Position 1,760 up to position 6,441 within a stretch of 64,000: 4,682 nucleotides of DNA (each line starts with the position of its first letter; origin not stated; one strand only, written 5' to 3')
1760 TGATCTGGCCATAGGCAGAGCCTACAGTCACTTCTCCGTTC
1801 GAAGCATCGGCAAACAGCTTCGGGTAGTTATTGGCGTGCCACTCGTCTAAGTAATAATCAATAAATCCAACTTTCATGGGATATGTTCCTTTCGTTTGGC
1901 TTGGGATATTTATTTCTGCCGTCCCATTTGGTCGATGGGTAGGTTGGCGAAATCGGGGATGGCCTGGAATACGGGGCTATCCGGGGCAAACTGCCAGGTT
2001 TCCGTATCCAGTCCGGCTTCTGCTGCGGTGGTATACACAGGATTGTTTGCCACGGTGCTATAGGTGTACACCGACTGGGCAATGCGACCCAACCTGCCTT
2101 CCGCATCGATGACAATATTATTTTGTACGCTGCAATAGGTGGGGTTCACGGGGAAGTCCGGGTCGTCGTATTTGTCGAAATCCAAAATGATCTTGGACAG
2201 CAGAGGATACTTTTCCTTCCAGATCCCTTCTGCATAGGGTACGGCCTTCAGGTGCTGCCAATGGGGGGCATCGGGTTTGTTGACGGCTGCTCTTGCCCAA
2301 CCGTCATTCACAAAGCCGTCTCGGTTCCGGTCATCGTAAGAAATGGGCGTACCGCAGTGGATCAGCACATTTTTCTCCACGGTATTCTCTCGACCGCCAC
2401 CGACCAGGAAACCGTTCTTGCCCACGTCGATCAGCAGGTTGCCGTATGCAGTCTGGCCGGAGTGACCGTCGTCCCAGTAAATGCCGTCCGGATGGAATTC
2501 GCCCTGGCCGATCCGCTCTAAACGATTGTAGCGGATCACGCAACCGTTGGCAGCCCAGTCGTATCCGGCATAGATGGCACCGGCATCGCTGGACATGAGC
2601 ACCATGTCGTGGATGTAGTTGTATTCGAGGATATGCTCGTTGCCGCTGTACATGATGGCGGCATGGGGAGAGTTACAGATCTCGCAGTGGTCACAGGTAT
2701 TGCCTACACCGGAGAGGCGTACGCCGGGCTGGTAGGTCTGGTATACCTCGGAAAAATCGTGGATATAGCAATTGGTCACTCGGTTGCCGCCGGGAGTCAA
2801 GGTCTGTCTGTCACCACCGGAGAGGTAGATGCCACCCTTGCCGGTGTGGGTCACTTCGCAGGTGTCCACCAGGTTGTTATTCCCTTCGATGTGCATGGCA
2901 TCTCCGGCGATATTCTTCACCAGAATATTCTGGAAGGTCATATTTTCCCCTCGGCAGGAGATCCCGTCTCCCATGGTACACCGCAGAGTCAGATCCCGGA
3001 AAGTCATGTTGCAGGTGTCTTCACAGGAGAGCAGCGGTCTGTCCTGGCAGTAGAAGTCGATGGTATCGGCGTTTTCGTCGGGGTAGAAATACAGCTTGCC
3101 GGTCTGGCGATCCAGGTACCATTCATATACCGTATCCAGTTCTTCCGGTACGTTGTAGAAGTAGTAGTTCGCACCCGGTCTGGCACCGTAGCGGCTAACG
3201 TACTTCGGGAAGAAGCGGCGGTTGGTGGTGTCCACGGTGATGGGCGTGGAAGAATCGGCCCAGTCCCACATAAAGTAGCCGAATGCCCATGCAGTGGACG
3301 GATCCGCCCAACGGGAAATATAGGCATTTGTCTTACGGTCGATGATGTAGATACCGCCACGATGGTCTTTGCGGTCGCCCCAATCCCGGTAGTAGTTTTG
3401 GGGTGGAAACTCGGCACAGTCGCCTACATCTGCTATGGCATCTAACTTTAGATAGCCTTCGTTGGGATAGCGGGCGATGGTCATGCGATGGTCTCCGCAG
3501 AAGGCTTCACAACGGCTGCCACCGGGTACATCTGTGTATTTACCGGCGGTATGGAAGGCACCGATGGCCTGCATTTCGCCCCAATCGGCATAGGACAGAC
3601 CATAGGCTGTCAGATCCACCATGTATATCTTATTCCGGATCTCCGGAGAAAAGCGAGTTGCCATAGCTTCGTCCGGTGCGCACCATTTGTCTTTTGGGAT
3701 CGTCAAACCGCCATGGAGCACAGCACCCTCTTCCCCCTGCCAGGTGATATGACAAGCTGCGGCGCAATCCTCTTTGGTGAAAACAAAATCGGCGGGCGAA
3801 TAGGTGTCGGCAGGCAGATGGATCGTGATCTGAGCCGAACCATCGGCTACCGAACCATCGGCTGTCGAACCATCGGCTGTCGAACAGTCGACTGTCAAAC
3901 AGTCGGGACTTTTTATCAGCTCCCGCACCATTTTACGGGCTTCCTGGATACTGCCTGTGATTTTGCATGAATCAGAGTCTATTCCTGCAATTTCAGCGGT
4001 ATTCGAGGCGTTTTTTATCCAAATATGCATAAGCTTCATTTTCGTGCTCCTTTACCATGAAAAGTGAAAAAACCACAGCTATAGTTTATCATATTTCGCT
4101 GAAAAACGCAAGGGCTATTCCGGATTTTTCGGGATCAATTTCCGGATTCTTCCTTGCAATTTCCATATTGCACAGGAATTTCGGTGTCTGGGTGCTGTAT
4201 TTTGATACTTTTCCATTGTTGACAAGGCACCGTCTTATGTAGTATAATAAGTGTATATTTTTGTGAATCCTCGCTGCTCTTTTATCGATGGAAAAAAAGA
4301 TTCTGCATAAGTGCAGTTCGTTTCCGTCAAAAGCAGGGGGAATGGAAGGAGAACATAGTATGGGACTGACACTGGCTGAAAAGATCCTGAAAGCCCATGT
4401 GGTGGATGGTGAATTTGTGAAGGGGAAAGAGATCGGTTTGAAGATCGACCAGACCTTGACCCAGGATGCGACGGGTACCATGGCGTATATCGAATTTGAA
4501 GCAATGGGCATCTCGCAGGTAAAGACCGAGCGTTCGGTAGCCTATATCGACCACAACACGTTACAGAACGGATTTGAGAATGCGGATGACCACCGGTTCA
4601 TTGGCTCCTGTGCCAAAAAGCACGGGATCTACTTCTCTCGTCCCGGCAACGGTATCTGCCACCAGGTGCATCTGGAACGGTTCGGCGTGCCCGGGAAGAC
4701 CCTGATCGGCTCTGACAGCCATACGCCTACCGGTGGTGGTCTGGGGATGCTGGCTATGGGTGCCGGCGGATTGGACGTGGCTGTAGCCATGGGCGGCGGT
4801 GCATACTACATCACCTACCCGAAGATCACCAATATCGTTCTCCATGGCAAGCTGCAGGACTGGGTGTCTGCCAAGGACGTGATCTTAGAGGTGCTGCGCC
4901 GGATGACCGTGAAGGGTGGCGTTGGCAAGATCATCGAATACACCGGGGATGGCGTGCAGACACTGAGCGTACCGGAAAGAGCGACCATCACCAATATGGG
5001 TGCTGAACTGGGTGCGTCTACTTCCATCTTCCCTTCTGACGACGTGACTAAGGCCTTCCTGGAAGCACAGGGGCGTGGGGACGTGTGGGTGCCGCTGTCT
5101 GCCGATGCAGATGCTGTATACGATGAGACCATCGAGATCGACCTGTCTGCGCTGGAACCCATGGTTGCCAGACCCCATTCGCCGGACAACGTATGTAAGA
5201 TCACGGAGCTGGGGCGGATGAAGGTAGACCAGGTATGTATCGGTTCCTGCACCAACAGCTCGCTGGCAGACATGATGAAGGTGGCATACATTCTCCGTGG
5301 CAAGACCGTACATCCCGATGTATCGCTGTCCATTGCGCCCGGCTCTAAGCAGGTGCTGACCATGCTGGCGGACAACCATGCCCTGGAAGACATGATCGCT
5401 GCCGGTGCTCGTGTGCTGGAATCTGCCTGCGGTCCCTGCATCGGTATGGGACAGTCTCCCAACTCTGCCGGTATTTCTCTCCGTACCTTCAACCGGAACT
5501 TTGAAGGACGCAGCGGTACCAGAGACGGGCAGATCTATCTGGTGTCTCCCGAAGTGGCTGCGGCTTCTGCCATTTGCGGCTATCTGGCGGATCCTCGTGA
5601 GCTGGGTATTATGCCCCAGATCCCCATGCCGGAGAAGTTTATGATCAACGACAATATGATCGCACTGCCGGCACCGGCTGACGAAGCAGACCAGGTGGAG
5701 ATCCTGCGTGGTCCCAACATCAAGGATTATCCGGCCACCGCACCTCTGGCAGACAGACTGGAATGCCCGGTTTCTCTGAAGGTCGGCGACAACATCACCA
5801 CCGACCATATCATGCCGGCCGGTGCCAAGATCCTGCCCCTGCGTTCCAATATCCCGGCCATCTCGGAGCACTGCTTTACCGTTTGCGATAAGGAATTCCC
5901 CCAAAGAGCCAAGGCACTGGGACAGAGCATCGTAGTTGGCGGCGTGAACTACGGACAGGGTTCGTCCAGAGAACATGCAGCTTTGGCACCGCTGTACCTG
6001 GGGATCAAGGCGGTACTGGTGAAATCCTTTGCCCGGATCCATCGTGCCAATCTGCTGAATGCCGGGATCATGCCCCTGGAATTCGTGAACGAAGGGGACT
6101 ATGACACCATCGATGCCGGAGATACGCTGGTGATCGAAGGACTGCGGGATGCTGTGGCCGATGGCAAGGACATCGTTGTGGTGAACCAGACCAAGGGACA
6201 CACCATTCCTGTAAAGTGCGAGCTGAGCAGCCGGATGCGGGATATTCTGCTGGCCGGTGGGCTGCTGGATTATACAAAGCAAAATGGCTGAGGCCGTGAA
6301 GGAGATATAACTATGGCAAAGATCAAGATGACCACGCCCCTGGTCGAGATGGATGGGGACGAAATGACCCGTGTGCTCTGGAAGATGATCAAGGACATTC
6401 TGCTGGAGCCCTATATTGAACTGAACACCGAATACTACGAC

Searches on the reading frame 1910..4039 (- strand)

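Call 66: search_protein_families(library=pfam, proteins=[window:1910-4039:-], max_evalue=0.00001)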
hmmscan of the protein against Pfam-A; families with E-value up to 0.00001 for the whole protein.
window:1910-4039:- (709 aa): 1 family
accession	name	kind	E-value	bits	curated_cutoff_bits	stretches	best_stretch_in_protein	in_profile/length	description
PF13229.12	Beta_helix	-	2.8e-14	53.5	25.9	2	439-571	2-123/158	Right handed beta helix region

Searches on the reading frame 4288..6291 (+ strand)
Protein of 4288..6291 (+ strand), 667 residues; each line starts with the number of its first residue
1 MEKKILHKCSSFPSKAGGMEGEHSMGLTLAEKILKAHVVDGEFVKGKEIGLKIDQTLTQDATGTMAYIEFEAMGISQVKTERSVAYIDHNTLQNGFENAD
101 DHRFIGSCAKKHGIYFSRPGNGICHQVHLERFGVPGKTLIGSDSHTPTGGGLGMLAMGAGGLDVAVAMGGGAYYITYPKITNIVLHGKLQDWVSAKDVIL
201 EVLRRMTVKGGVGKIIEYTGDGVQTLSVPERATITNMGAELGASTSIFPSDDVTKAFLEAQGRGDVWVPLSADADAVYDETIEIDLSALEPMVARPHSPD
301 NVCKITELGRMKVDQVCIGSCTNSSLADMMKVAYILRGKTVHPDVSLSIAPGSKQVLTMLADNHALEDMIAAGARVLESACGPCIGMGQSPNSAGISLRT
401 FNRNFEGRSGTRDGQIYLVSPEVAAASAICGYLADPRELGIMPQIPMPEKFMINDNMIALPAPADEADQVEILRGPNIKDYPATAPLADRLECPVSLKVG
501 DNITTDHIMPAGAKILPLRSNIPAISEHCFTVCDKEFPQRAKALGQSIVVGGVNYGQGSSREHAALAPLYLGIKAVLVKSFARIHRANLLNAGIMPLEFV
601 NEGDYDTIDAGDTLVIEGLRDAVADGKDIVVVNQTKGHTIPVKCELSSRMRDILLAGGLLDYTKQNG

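Call 66: search_protein_families(library=pfam, proteins=[window:4288-6291:+], max_evalue=0.00001)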
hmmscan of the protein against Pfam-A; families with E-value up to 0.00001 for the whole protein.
window:4288-6291:+ (667 aa): 2 families
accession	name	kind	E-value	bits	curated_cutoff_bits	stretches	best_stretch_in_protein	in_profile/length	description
PF00330.25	Aconitase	-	6.1e-112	375.4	28.7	1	31-431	1-463/463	Aconitase family (aconitate hydratase)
PF00694.25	Aconitase_C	-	6.9e-23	81.9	22.8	1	545-601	74-130/131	Aconitase C-terminal domain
